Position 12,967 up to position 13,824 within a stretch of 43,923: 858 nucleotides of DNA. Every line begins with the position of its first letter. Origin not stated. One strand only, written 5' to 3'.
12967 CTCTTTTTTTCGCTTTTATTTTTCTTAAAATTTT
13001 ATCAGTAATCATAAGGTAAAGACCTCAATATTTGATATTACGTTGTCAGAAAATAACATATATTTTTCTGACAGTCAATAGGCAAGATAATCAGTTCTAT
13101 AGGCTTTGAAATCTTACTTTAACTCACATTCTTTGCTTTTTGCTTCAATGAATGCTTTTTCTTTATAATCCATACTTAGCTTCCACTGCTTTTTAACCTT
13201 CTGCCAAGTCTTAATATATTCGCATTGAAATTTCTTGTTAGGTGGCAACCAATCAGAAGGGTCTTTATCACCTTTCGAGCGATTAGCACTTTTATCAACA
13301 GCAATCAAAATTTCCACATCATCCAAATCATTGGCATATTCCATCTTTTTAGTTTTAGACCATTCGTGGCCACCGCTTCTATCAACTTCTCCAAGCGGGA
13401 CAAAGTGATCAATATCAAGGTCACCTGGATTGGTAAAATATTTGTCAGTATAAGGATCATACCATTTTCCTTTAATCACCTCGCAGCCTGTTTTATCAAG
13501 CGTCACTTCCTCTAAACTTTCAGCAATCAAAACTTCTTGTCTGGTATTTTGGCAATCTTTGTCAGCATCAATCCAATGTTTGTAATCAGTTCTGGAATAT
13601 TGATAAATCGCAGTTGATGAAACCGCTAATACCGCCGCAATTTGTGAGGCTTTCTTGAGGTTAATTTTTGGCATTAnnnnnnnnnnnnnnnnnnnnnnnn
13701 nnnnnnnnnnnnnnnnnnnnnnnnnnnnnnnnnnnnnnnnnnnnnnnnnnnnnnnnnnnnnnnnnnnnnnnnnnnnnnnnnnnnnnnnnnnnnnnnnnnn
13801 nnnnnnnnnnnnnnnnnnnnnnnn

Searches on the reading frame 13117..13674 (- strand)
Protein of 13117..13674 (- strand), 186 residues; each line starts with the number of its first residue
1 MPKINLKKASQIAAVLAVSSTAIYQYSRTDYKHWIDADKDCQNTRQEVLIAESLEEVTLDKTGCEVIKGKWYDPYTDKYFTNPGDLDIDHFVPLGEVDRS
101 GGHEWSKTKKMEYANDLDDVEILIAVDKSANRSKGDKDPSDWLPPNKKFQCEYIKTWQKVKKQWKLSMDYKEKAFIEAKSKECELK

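Call 4: search_protein_families(library=pfam, proteins=[window:13117-13674:-], max_evalue=0.01)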
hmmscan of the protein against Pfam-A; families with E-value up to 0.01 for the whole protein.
window:13117-13674:- (186 aa): 1 family
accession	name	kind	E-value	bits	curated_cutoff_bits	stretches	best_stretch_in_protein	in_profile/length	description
PF07510.16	GmrSD_C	-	2.1e-09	37.8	23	1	56-167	14-126/138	GmrSD restriction endonucleases, C-terminal domain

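Call 5: search_protein_families(library=padloc, proteins=[window:13117-13674:-], max_evalue=0.001)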
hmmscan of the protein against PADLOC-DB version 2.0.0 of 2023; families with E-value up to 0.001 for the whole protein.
window:13117-13674:- (186 aa): 1 family
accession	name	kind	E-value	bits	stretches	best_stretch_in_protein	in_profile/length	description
PDLC04151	HEC-05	-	0.00021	18.2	1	85-179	486-581/600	-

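Call 9: search_protein_families(library=ncbifam, proteins=[window:13117-13674:-], max_evalue=0.001)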
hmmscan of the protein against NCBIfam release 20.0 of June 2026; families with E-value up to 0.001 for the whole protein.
window:13117-13674:- (186 aa): 0 families

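Call 17: find_homologous_proteins(query=window:13117-13674:-, max_evalue=0.00001)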
Query window:13117-13674:- (186 aa): 1496 proteins with E <= 0.00001 among 1527 candidates; the best 120 are listed.
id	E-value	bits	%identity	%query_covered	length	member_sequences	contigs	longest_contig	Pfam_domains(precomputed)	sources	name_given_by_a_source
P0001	5.0e-112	390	90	100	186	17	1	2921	PF07510.17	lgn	-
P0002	2.2e-109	381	91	98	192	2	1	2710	PF07510.17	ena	-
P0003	3.9e-106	371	89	98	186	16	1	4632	PF07510.17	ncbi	-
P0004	2.6e-103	362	84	100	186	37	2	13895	PF07510.17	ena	-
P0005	7.9e-101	353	83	100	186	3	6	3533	PF07510.17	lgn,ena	-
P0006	1.8e-98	346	81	100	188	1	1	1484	PF07510.17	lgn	-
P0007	2.9e-98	345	80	98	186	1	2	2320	PF07510.17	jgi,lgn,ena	jgi:hypothetical protein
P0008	5.2e-98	344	81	100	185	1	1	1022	PF07510.17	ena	-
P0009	6.3e-97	341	80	96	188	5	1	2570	PF07510.17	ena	-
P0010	3.2e-95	335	79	98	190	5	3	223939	PF07510.17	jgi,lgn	jgi:hypothetical protein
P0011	1.6e-94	333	76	100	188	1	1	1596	PF07510.17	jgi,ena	-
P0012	3.8e-94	332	78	98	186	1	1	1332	PF07510.17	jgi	jgi:hypothetical protein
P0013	1.8e-93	329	81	87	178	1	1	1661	PF07510.17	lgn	-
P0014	2.1e-93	329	82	93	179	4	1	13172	PF07510.17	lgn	-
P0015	4.2e-93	328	79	96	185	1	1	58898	PF07510.17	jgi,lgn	-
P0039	1.8e-71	258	67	89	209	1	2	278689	PF07510.17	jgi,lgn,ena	-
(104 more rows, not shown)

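Call 34: find_encoding_contigs(protein=P0004, flank=10000, max_places=3)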
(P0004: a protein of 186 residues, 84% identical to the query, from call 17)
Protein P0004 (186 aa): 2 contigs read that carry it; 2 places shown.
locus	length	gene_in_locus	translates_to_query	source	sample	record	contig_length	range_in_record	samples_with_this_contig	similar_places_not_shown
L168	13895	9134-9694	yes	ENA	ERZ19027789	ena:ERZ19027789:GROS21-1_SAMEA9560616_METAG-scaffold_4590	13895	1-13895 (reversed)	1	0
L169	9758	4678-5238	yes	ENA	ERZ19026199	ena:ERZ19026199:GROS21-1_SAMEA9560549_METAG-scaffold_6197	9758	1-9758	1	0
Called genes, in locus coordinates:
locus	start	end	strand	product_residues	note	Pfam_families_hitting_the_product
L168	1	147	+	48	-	?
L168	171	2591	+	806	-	PF22548:AEP-TOTE, PF00270:DEAD, PF04851:ResIII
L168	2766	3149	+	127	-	PF02452:PemK_toxin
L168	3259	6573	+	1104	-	PF01381:HTH_3, PF12844:HTH_19 (weak), PF13443:HTH_26 (faint), PF13560:HTH_31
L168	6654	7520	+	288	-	PF01909:NTP_transf_2 (faint), PF18765:Polbeta (weak), PF05168:HEPN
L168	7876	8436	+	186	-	-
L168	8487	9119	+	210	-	-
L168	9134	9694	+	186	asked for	PF07510:GmrSD_C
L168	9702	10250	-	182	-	-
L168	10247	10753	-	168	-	-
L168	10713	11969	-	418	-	PF13481:AAA_25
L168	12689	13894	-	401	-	?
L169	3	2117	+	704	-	?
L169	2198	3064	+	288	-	PF01909:NTP_transf_2 (faint), PF18765:Polbeta (weak), PF05168:HEPN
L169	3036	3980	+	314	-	-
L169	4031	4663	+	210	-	-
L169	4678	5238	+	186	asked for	PF07510:GmrSD_C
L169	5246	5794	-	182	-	-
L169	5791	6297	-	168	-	-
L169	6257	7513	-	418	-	PF13481:AAA_25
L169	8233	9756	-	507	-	?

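Call 35: find_encoding_contigs(protein=P0010, flank=10000, max_places=3)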
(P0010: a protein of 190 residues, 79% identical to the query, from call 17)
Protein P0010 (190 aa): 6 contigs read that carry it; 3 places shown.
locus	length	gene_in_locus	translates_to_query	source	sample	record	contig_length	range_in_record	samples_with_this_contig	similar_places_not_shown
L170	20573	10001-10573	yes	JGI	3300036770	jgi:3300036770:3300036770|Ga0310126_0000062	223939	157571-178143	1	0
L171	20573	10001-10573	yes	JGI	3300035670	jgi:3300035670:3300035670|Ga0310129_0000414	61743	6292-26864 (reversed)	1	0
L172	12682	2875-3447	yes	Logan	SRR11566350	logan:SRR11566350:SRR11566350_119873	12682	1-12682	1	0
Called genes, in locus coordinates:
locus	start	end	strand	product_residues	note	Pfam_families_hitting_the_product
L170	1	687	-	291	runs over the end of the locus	PF02498:Bro-N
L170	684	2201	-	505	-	PF12161:HsdM_N, PF02384:N6_Mtase, PF05175:MTS (weak), PF07669:Eco57I (faint)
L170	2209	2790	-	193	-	PF01420:Methylase_S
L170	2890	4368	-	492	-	PF11074:DUF2779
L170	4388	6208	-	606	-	PF02463:SMC_N (weak), PF13175:AAA_15, PF13476:AAA_23 (weak), PF13304:AAA_21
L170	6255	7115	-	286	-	PF01909:NTP_transf_2 (faint), PF18765:Polbeta, PF05168:HEPN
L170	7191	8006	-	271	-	PF08843:AbiEii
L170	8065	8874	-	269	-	PF09407:AbiEi_1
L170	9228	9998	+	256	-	PF00149:Metallophos, PF12850:Metallophos_2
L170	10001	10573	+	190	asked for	PF07510:GmrSD_C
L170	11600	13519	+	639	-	PF02824:TGS, PF07973:tRNA_SAD, PF00587:tRNA-synt_2b, PF03129:HGTP_anticodon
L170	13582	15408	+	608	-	PF19830:DUF6311 (faint)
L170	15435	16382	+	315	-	PF00535:Glycos_transf_2, PF10111:Glyco_tranf_2_2 (weak)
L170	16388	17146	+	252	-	PF13489:Methyltransf_23, PF07021:MetW (weak), PF08241:Methyltransf_11, PF08242:Methyltransf_12, PF13649:Methyltransf_25, PF13847:Methyltransf_31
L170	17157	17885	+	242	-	PF01553:Acyltransferase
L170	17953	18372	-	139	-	-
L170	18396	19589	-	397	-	PF14579:HHH_6, PF01336:tRNA_anti-codon (weak)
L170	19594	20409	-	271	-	PF02673:BacA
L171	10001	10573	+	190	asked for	PF07510:GmrSD_C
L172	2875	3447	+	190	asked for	PF07510:GmrSD_C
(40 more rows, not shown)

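Call 36: find_encoding_contigs(protein=P0015, flank=10000, max_places=3)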
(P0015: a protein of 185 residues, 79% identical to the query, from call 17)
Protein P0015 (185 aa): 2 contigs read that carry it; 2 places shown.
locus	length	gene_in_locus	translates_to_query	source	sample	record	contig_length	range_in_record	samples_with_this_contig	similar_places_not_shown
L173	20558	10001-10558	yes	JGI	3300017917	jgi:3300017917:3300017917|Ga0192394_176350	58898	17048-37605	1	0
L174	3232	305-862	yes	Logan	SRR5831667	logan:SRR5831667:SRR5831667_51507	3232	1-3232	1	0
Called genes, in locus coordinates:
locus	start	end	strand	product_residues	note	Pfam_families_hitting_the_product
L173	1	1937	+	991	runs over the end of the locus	PF01624:MutS_I, PF00488:MutS_V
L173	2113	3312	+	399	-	PF06609:TRI12, PF07690:MFS_1, PF00083:Sugar_tr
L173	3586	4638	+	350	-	PF08240:ADH_N, PF00107:ADH_zinc_N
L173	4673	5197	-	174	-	PF01641:SelR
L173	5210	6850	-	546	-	PF02683:DsbD_TM, PF00578:AhpC-TSA, PF08534:Redoxin, PF13905:Thioredoxin_8, PF17991:Thioredoxin_10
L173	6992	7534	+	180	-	PF04542:Sigma70_r2, PF08281:Sigma70_r4_2, PF04545:Sigma70_r4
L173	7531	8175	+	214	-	PF06532:NrsF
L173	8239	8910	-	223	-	PF13505:OMP_b-brl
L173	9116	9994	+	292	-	PF13408:Zn_ribbon_recom (weak)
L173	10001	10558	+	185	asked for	PF07510:GmrSD_C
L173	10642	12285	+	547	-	PF04326:SLFN_AlbA_2, PF13749:HATPase_c_4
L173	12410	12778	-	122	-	PF01381:HTH_3, PF12844:HTH_19 (weak)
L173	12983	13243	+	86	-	PF01381:HTH_3 (weak)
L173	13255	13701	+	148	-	-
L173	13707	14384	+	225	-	-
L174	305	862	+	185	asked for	PF07510:GmrSD_C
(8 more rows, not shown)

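Call 64: search_solved_structures(query=A3, max_evalue=0.01)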
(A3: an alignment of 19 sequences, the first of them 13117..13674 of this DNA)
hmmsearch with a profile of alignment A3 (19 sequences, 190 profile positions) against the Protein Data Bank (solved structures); distinct sequences matched with E-value up to 0.01: 0.

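Call 69: search_protein_families(library=padloc, proteins=[L168:7876-8433:+, L168:8487-9116:+, L169:3036-3977:+, L170:4391-6208:-, L170:2893-4368:-], max_evalue=0.001)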
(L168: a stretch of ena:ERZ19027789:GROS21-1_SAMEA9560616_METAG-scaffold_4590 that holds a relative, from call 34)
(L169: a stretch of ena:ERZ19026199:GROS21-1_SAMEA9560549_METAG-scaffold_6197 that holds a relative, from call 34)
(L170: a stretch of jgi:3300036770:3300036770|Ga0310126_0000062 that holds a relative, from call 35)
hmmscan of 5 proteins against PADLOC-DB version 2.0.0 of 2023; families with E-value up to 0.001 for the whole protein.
L168:7876-8433:+ (186 aa): 0 families

L168:8487-9116:+ (210 aa): 0 families

L169:3036-3977:+ (314 aa): 0 families

L170:4391-6208:- (606 aa): 48 families (the best 25 are shown)
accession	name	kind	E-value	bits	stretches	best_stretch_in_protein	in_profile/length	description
PDLC02979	AriA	-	1.7e-28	98.5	1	1-375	1-370/373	-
PDLC02358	Old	-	1.2e-24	85.1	2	319-447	272-396/578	Old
PDLC00094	GajA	-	1.6e-16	57.9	2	1-73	1-73/569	AAA ATPase domain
PDLC02335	AbiLi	-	1.8e-16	58.1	1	3-384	50-244/326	AbiLi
PDLC04180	HEC-01A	-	4.7e-14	50.4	2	312-421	256-364/382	-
PDLC02981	AriAB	-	6.3e-13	46.3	1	1-379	1-378/694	-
PDLC02980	AriA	-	2.5e-12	45.4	1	26-379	1-304/304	-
PDLC00075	GajA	-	8.9e-12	42.3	2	274-386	212-318/536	AAA ATPase domain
PDLC03878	NsnB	-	1.1e-11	43.1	1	3-379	2-282/345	-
PDLC00278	PtuA1|PtuA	-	1.3e-11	42.5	1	1-101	1-97/436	AAA ATPase domain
PDLC00271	PtuA1|PtuA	-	1.7e-11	42.3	1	1-77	1-82/421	AAA ATPase domain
PDLC04176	HEC-01A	-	2.3e-11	41.7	1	1-114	1-114/371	-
PDLC00102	GajA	-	2.7e-11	40.6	1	1-53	1-52/532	AAA ATPase domain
PDLC00096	GajA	-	4.2e-11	40.3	2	1-46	1-46/630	AAA ATPase domain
PDLC00298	PtuA1|PtuA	-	6.6e-11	39.9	1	1-45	1-44/423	AAA ATPase domain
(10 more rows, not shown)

L170:2893-4368:- (492 aa): 2 families
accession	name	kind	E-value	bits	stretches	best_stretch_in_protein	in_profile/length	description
PDLC01447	Cas4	-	3.3e-08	32.2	1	12-229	13-160/161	"CAS-I,CAS-II,CAS-III,CAS-IV,CAS-V,CAS-VI; acquisition_associated"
PDLC01250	Cas4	-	0.00044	18.6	0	101-227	63-168/168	"CAS-I,CAS-II,CAS-III,CAS-IV,CAS-V,CAS-VI; acquisition_associated"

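Call 76: find_encoding_contigs(protein=P0039, flank=8000, max_places=3)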
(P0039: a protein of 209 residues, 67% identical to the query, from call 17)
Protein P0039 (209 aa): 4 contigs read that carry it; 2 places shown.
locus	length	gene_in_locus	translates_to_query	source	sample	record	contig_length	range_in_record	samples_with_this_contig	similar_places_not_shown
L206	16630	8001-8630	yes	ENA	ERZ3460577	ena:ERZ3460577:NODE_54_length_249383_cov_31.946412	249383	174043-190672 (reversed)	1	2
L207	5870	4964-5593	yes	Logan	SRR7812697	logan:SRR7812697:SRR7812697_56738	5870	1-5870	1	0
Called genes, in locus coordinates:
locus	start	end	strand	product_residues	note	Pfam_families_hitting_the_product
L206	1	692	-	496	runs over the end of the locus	PF13555:AAA_29 (faint), PF00005:ABC_tran, PF02463:SMC_N (faint), PF05729:NACHT (faint), PF13304:AAA_21 (faint), PF12848:ABC_tran_Xtn, PF00005:ABC_tran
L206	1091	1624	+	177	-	PF13505:OMP_b-brl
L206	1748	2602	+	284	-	PF05023:Phytochelatin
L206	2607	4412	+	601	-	PF00270:DEAD, PF00271:Helicase_C, PF16124:RecQ_Zn_bind, PF09382:RQC, PF00570:HRDC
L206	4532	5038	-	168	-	PF09351:DUF1993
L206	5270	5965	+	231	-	PF21088:MS_channel_1st, PF00924:MS_channel_2nd, PF21082:MS_channel_3rd, PF24956:Msl2-3_C (faint)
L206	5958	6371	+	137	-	-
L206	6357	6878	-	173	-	PF09997:DUF2238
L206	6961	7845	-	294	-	PF01476:LysM, PF03734:YkuD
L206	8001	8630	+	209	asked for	PF07510:GmrSD_C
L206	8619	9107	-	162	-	PF01936:NYN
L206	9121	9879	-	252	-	PF02900:LigB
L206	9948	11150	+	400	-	PF06609:TRI12, PF07690:MFS_1, PF00083:Sugar_tr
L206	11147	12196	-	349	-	-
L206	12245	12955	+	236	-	PF01863:YgjP-like, PF10263:SprT-like (weak)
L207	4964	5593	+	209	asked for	PF07510:GmrSD_C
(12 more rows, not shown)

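Call 77: find_related_loci(query=A3, collection=viral_contigs, flank=8000)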
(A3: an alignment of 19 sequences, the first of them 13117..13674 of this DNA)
Query A3 (186 aa) in viral_contigs; peptide patterns used: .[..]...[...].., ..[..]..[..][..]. (x = any residue, [..] = any of these).
97 stretches matched a pattern; 46 encode a relative of the query (tblastn E <= 1e-3); 46 distinct loci.
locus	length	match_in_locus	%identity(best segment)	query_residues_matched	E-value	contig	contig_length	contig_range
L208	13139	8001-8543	68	4-186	8e-81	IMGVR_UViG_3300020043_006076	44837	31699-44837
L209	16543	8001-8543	55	4-184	1e-63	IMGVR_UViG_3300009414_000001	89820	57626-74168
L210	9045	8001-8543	55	5-183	7e-63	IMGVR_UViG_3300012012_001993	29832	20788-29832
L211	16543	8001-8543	54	3-183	4e-61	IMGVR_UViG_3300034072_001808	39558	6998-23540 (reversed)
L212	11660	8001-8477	60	25-183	2e-60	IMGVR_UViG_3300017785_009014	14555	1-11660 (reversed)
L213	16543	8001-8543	55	4-184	1e-63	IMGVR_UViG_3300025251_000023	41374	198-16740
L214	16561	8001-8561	50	2-184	2e-57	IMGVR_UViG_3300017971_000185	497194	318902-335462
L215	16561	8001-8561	50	2-184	2e-57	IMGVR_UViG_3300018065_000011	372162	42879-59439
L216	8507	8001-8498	49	18-183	5e-56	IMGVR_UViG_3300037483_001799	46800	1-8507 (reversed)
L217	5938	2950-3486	44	5-177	2e-50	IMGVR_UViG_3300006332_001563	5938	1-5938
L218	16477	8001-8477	51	25-184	4e-49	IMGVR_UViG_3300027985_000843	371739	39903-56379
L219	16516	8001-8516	45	7-183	7e-48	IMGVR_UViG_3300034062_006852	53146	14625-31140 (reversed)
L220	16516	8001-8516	45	7-183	7e-48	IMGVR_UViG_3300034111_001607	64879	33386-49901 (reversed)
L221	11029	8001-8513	45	15-184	1e-46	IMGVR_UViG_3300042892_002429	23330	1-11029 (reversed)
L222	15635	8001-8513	45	15-184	1e-46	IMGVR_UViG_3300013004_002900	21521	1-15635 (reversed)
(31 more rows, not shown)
